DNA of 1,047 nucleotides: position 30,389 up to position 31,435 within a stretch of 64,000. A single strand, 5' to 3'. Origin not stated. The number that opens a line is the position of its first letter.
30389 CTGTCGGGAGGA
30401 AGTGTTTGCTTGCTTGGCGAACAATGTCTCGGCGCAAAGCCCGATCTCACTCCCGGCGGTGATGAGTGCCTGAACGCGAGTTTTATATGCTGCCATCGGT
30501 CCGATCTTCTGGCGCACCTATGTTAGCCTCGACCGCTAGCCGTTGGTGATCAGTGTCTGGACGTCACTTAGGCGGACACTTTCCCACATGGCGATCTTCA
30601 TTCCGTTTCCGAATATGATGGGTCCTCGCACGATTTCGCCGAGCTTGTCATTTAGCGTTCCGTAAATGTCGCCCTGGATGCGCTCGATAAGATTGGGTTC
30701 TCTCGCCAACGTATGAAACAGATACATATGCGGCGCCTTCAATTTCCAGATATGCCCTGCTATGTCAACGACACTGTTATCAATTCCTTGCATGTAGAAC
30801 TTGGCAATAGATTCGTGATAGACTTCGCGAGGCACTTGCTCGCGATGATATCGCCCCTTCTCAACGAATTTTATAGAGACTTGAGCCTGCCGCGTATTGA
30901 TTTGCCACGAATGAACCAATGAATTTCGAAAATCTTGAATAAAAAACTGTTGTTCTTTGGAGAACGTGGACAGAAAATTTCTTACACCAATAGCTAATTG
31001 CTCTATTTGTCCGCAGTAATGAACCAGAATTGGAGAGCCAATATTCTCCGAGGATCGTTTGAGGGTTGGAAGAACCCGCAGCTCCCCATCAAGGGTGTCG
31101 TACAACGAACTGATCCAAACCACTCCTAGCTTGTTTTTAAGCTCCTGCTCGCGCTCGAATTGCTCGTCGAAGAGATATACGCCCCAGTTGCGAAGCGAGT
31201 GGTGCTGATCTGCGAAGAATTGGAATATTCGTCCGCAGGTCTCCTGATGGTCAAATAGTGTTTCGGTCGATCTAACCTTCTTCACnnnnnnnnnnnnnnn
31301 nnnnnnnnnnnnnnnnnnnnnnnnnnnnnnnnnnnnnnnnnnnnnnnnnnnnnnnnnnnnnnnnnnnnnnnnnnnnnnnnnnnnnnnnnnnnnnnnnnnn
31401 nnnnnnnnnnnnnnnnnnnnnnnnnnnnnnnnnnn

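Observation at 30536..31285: AT-rich foreign module with an R-x4-H (HEPN-like) motif fused in frame to the C-terminus of an acyl-CoA synthetase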

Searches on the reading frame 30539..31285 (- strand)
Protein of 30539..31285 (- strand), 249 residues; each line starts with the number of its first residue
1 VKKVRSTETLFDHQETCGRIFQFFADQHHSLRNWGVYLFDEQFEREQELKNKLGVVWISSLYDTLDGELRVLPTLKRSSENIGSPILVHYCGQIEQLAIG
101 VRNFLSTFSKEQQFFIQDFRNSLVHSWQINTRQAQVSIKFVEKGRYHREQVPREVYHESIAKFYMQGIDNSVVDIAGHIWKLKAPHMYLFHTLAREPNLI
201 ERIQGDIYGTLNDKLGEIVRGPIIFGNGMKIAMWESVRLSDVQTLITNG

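Call 4: search_protein_families(library=pfam, proteins=[window:30539-31285:-], max_evalue=1)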
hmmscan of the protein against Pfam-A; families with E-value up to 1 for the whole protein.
window:30539-31285:- (249 aa): 1 family
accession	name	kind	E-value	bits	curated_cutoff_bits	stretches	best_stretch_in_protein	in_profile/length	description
PF05183.17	RdRP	-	0.058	12.5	23.8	1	7-44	59-95/582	RNA dependent RNA polymerase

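Call 5: search_protein_families(library=padloc, proteins=[window:30539-31285:-], max_evalue=1)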
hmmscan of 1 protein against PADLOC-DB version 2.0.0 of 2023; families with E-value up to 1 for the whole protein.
window:30539-31285:- (249 aa): 0 families

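Call 6: search_protein_families(library=ncbifam, proteins=[window:30539-31285:-], max_evalue=1)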
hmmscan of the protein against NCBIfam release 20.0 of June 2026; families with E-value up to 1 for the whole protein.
window:30539-31285:- (249 aa): 1 family
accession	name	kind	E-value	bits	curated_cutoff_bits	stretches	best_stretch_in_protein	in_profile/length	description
NF052414.1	NOV3GF23_fam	equivalog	0.038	14.5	165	1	38-89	9-58/124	NOV3GF23 family terpene biosynthesis-related protein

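Call 8: find_homologous_proteins(query=window:30539-31285:-, max_evalue=0.01)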
Query window:30539-31285:- (249 aa): 2 proteins with E <= 0.01 among 130 candidates.
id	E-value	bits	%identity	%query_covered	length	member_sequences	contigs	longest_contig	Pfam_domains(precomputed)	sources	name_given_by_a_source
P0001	3.3e-73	264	50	93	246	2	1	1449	-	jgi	-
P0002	5.2e-63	231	62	70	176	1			-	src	-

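Call 9: search_protein_families(library=phrogs, proteins=[window:30539-31285:-], max_evalue=1)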
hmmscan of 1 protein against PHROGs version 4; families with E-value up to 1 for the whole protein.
window:30539-31285:- (249 aa): 0 families

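Call 11: find_encoding_contigs(protein=P0001, flank=10000)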
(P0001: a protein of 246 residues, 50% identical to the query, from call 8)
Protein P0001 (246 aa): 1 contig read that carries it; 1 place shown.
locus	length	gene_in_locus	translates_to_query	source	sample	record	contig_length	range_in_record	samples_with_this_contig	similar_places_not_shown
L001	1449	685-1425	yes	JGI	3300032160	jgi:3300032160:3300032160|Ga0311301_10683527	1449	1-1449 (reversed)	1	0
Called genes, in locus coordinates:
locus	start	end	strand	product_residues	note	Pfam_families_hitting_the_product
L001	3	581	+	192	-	?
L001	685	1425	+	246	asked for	-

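Call 12: find_encoding_contigs(protein=P0002, flank=10000)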
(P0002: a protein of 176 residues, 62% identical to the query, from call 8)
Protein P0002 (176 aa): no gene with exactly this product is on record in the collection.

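Call 27: find_related_loci(query=A1, collection=genome_contigs, flank=10000)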
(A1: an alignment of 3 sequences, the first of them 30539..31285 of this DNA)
Query A1 (249 aa) in genome_contigs; peptide patterns used: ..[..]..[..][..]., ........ (x = any residue, [..] = any of these).
182 stretches matched a pattern, but none encodes a relative of the query by tblastn (E <= 1e-3).

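Call 28: find_related_loci(query=A1, collection=metagenome_contigs, flank=10000)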
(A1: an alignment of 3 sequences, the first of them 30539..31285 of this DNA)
Query A1 (249 aa) in metagenome_contigs; peptide patterns used: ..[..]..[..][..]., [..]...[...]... (x = any residue, [..] = any of these).
310 stretches matched a pattern; 3 encode a relative of the query (tblastn E <= 1e-3); 3 distinct loci.
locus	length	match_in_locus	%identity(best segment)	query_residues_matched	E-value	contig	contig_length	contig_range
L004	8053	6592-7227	31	20-228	5e-34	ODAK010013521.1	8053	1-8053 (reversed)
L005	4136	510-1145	31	20-228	4e-34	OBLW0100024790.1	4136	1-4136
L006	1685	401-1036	29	20-228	7e-30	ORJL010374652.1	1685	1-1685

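Call 32: predict_structure(alignment_id=A1)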
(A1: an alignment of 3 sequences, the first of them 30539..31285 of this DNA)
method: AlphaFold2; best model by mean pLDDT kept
length: 249 residues; sequences in the alignment: 3
mean_pLDDT: 61.0   pTM: 0.58
mean pLDDT of the five models: 61.0, 44.3, 43.1, 43.0, 42.9
residues with pLDDT >= 90: 0; 70-90: 80; 50-70: 112; < 50: 57
segments of 3 or more residues with pLDDT < 50: 1-10, 36-38, 40-45, 126-128, 217-249
pLDDT, mean of each block of 10 residues (from residue 1): 37 62 62 51 49 62 64 75 73 75 80 81 54 78 83 85 74 64 52 57 63 52 29 27 32
secondary structure, 60 per line:
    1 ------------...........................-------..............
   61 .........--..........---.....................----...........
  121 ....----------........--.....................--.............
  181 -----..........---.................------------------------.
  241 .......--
elements in order: H13-39 H47-69 H72-81 H85-105 H110-124 E135-142 E145-152 H153-165 H168-180 H186-195 H199-215 H240-247

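Call 33: search_protein_representatives(alignment_id=A1)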
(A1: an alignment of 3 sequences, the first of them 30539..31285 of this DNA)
Query: 3 sequences, 249 profile positions. Proteins with E-value up to 0.001 (for the whole library): 128; up to 1e-10: 82; up to 1e-30: 24. The best 128 are listed.
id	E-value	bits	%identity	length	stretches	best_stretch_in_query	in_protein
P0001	7.0e-137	471.3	-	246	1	11-247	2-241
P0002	2.1e-99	348.6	-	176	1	1-176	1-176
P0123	3.9e-58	213.4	-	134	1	116-248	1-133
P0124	3.2e-49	184.1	-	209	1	7-208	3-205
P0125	1.7e-47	178.5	-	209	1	14-206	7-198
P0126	3.9e-44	167.5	-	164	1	10-165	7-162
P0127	2.2e-39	151.9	-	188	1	30-211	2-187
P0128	8.9e-39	150.0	-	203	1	14-176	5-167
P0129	3.8e-38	147.9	-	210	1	16-213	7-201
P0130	1.5e-37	145.9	-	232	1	14-165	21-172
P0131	1.9e-35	139.1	-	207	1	12-188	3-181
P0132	1.5e-34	136.1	-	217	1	15-199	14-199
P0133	2.9e-34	135.1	-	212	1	9-202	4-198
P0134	7.1e-34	133.9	-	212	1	12-209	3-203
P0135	1.3e-33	133.0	-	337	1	11-196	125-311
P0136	1.3e-33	133.0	-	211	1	17-197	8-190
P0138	6.8e-33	130.7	-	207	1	12-203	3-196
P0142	2.7e-31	125.5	-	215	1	11-162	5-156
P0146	2.3e-30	122.4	-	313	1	10-193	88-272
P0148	3.3e-30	121.9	-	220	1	17-192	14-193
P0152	3.6e-29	118.5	-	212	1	11-186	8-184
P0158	8.5e-27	110.7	-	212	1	17-166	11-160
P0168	3.4e-22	95.6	-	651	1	16-193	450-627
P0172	5.1e-21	91.8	-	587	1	16-178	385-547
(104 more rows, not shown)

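Call 42: search_solved_structures(query=A2, max_evalue=10, show_alignments=3)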
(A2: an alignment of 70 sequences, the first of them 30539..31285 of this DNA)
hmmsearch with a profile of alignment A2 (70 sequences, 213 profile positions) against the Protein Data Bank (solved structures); distinct sequences matched with E-value up to 10: 5.
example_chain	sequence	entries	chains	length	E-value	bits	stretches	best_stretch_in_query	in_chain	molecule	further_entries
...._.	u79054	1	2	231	0.032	17.3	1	56-96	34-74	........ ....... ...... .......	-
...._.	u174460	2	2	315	0.37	13.8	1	73-179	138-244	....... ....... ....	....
3s6i_A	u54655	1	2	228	0.53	13.3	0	56-104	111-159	DNA-3-methyladenine glycosylase 1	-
8fbi_A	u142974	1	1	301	0.75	12.8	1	56-96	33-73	KWOCA_39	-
6tf9_RP1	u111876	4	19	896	4.2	10.3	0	156-194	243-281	Gamma-tubulin complex component 2 | Gamma-tubulin complex component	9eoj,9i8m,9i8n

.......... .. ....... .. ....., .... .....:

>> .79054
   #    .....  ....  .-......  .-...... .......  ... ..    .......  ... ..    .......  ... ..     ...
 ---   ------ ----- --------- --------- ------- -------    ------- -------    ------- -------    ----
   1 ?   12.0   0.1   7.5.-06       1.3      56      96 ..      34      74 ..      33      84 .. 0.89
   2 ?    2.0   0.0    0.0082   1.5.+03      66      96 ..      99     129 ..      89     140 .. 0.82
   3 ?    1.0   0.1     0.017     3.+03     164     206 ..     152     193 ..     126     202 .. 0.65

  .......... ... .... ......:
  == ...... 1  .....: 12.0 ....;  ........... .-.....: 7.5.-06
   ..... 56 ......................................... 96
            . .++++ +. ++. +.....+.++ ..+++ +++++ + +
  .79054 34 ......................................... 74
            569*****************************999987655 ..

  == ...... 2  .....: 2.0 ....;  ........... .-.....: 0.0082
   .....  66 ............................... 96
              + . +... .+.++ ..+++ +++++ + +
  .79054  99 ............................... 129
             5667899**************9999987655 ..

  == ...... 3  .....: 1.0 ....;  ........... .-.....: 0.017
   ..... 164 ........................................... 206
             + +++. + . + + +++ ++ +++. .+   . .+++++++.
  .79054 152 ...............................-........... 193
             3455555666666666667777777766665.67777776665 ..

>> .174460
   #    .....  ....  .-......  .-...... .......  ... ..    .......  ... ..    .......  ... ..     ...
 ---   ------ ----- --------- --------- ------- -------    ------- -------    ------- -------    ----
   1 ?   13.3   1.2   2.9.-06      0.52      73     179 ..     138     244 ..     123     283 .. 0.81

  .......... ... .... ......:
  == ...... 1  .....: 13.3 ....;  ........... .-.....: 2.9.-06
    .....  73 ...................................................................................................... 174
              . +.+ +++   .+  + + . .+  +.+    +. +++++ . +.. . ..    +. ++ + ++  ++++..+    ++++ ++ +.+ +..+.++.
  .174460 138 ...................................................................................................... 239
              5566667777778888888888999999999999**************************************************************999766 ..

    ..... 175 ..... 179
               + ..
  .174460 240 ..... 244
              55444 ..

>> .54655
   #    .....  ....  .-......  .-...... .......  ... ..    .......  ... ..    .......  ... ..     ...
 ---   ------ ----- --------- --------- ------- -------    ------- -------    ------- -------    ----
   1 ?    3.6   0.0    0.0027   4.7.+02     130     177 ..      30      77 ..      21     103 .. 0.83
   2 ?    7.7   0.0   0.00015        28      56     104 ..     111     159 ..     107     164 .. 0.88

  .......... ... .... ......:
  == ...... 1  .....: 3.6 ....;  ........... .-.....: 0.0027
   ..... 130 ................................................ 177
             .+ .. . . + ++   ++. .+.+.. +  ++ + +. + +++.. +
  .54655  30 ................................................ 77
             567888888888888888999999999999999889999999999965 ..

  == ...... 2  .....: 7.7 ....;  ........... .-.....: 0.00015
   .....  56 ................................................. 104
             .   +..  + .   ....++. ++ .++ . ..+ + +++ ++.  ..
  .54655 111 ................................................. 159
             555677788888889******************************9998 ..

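Call 43: search_protein_families(library=pfam, alignment_id=A2, max_evalue=0.1)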
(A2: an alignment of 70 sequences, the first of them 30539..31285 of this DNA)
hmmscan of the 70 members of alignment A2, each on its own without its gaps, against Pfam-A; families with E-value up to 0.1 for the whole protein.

A. member 1, window:30539-31285:- (249 aa): 1 family
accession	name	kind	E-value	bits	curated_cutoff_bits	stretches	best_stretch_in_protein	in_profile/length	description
PF05183.17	RdRP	-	0.058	12.5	23.8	0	7-44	59-95/582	RNA dependent RNA polymerase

B. families by the number of members that match (of 70 scanned): 31 families (the first 25 are shown)
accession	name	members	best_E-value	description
PF20442.3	BrxL_N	1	0.005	BREX system Lon protease-like protein BrxL N-terminal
PF16060.10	DUF4802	1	0.0086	Domain of unknown function (DUF4802)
PF02941.21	FeThRed_A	1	0.0089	Ferredoxin thioredoxin reductase variable alpha chain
PF10517.14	DM13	1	0.011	Electron transfer DM13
PF07984.18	NTP_transf_7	1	0.012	Nucleotidyltransferase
PF09374.15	PG_binding_3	1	0.016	Predicted Peptidoglycan domain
PF15956.11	DUF4760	1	0.021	Domain of unknown function (DUF4760)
PF11277.13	Med24_N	1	0.022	Mediator complex subunit 24 N-terminal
PF05401.17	NodS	1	0.028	Nodulation protein S (NodS)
PF07192.16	SNURF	1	0.028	SNURF/RPN4 protein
PF25170.1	TPR_WDR35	1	0.032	WD repeat-containing protein 35, TPR repeats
PF25322.2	RBD_SIN1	1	0.033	SIN1 Ras-binding domain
PF17921.7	Integrase_H2C2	1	0.035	Integrase zinc binding domain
PF21684.2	PipB2_N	1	0.038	Secreted effector protein PipB2, N-terminal domain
PF18493.6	DUF5617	1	0.04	Domain of unknown function (DUF5617)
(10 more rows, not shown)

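Call 45: find_homologous_proteins(query=A2, max_evalue=0.001)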
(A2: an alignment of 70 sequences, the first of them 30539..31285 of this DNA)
Query A2 (70 sequences) (249 aa, profile of the alignment): 5 proteins with E <= 0.001 among 3741 candidates.
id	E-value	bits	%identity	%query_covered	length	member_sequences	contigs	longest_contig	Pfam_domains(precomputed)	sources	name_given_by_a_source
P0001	7.6e-59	217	50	93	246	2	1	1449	-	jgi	-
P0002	5.1e-57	211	62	70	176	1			-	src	-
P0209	1.3e-49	187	19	65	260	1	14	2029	-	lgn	-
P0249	5.5e-47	178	24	47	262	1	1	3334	-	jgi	-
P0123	2.8e-17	81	68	54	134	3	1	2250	-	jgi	jgi:hypothetical protein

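Call 46: search_protein_families(library=pfam, proteins=[L004:28-993:+, L004:1012-2352:+, L004:2533-4185:+, L004:4201-5865:+, L004:7223-7468:+, L004:7539-7781:+, L005:1482-2138:-, L005:2215-3855:-, P0168, P0135], max_evalue=0.01)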
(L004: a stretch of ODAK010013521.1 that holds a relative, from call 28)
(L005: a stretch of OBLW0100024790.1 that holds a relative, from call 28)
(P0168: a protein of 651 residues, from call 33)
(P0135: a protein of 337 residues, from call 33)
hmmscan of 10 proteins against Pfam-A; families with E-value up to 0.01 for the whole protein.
L004:28-993:+ (321 aa): 2 families
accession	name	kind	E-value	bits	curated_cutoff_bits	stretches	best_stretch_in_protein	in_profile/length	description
PF01546.33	Peptidase_M20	-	1.4e-26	94.1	24.6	1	1-313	6-204/206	Peptidase family M20/M25/M40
PF07687.19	M20_dimer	-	6.2e-17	61.9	21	1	100-206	2-100/107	Peptidase dimerisation domain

L004:1012-2352:+ (446 aa): 2 families
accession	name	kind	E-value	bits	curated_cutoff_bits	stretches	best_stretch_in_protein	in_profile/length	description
PF00202.27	Aminotran_3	-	7.9e-130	433.6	30.5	1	30-439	5-403/403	Aminotransferase class-III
PF00155.27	Aminotran_1_2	-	0.0025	17.5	19.7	0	218-306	147-240/361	Aminotransferase class I and II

L004:2533-4185:+ (550 aa): 1 family
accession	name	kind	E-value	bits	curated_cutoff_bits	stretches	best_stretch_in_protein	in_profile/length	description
PF01019.26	G_glu_transpept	-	1.3e-149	499.8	27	1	29-529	2-511/512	Gamma-glutamyltranspeptidase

L004:4201-5865:+ (554 aa): 2 families
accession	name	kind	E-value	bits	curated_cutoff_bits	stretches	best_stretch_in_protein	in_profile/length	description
PF07969.17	Amidohydro_3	-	8.2e-105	352.4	29.7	1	57-547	2-472/472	Amidohydrolase family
PF01979.26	Amidohydro_1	-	3.1e-07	30.4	25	1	478-545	277-344/345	Amidohydrolase family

L004:7223-7468:+ (81 aa): 0 families

L004:7539-7781:+ (80 aa): 0 families

L005:1482-2138:- (218 aa): 6 families
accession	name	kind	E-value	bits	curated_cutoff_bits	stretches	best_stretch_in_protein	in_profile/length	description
PF13417.12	GST_N_3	-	4e-15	56.3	22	1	3-78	1-73/75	Glutathione S-transferase, N-terminal domain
PF02798.26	GST_N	-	6.2e-15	55.7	20.9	1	1-74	3-76/76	Glutathione S-transferase, N-terminal domain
PF13409.12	GST_N_2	-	2.5e-14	54.1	25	1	9-74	2-69/70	Glutathione S-transferase, N-terminal domain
PF00043.30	GST_C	-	4.3e-06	27.3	20.7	1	135-191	35-93/93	Glutathione S-transferase, C-terminal domain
PF17172.10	GST_N_4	-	0.00013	23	30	1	11-88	2-72/99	Glutathione S-transferase N-terminal domain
PF13410.11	GST_C_2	-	0.00028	21.3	24.9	1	125-186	5-69/69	Glutathione S-transferase, C-terminal domain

L005:2215-3855:- (546 aa): 2 families
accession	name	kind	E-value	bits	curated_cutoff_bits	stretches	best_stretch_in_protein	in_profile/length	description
PF03972.19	MmgE_PrpD_N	-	2.1e-62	211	32.1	1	94-337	4-240/244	MmgE/PrpD N-terminal domain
PF19305.4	MmgE_PrpD_C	-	1.3e-29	103.7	32.1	1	361-532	1-172/173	MmgE/PrpD C-terminal domain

P0168 (651 aa): 2 families
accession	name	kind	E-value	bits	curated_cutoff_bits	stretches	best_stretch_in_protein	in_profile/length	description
PF07719.23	TPR_2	-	0.0016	18.9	27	0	383-415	1-33/34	Tetratricopeptide repeat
PF00515.34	TPR_1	-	0.0066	16.7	27.8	0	383-415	1-33/34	Tetratricopeptide repeat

P0135 (337 aa): 0 families

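Call 50: predict_structure(alignment_id=A2)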
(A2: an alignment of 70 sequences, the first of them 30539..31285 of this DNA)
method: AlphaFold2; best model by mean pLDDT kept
length: 249 residues; sequences in the alignment: 70
mean_pLDDT: 91.4   pTM: 0.89
mean pLDDT of the five models: 91.4, 86.4, 85.9, 84.7, 83.1
residues with pLDDT >= 90: 180; 70-90: 56; 50-70: 12; < 50: 1
segments of 3 or more residues with pLDDT < 50: none
pLDDT, mean of each block of 10 residues (from residue 1): 70 97 95 89 93 94 97 97 95 96 95 98 96 97 97 98 97 86 76 89 93 79 89 88 82
secondary structure, 60 per line:
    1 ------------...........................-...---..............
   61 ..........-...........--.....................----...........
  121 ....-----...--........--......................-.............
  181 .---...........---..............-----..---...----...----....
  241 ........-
elements in order: H13-39 H47-70 H72-82 H85-105 H110-124 E135-142 E145-152 H153-166 H168-181 H185-195 H199-212 E223-225 E230-232 H239-248

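Call 54: fold_search(model_id=the predicted structure, library=pdb)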
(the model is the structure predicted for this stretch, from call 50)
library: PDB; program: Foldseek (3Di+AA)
matches with E <= 10: 537; with E <= 0.001: 0
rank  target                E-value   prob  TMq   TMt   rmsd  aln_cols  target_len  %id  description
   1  5x93                  3.3e-01  0.13  0.15  0.11  18.3       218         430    8  Human endothelin receptor type-B in complex with antagonist K-8794 (released 2017-08-16)
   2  8ctd                  3.8e-01  0.08  0.13  0.09  20.7       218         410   11  Human excitatory amino acid transporter 3 (EAAT3) protomer with bound glutamate in an outward facing state (released 2023-05-10)
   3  5aqf_A                4.2e-01  0.18  0.14  0.11  17.9       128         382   16  Fragment-based screening of HSP70 sheds light on the functional role of ATP-binding site residues (released 2016-10-05)
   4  4io8                  4.7e-01  0.25  0.15  0.11  14.0       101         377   14  Crystal structure of human HSP70 complexed with 4-{(2R,3S,4R)-5-[(R)-6-Amino-8-(3,4-dichloro-benzylamino)-purin-9-yl]-3, (released 2013-12-18)
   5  6zyj_A                4.7e-01  0.16  0.14  0.10  17.8       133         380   16  Crystal structure of Hsc70 ATPase domain in complex with ADP and calcium (released 2020-12-16)
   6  5aqf_C                4.7e-01  0.16  0.14  0.11  17.8       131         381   15  Fragment-based screening of HSP70 sheds light on the functional role of ATP-binding site residues (released 2016-10-05)
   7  7gyj                  4.9e-01  0.15  0.14  0.10  18.2       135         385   12  Crystal Structure of HSP72 in complex with ligand 11 at 1.43 MGy X-ray dose (released 2024-12-11)
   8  5o4p_B                4.9e-01  0.10  0.13  0.07  19.4       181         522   12  Crystal structure of AMPylated GRP78 (released 2017-11-01)
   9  5aqg_E                5.2e-01  0.15  0.14  0.11  18.7       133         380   14  Fragment-based screening of HSP70 sheds light on the functional role of ATP-binding site residues (released 2016-10-05)
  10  6eoc                  5.7e-01  0.10  0.13  0.08  19.0       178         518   12  Crystal structure of AMPylated GRP78 in apo form (Crystal form 2) (released 2017-11-01)
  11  3c7n_B                5.7e-01  0.10  0.14  0.08  21.9       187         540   12  Structure of the Hsp110:Hsc70 Nucleotide Exchange Complex (released 2008-05-27)
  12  6igl_A                6.0e-01  0.07  0.14  0.10  25.9       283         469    7  Crystal Structure of human ETB receptor in complex with IRL1620 (released 2018-11-21)
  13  6b1m_A                6.3e-01  0.14  0.14  0.11  18.4       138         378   16  Disrupted hydrogen bond network impairs ATPase activity in an Hsc70 cysteine mutant (released 2018-01-17)
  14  5bpm                  6.3e-01  0.13  0.15  0.11  18.5       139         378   12  Crystal structure of unhydrolyzed ATP bound human Hsp70 NBD double mutant E268Q+R272K. (released 2016-09-14)
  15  5o4p_A                6.3e-01  0.08  0.14  0.08  19.6       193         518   11  Crystal structure of AMPylated GRP78 (released 2017-11-01)
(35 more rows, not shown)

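Call 55: find_encoding_contigs(protein=P0123, flank=10000)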
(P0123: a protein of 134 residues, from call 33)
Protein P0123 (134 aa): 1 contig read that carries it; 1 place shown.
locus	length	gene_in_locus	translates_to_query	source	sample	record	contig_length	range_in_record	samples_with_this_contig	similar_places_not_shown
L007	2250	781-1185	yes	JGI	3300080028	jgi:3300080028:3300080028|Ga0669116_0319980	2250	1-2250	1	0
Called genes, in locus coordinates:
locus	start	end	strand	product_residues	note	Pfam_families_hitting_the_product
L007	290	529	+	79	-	-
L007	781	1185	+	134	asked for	-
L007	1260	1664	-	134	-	PF07731:Cu-oxidase_2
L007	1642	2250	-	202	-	?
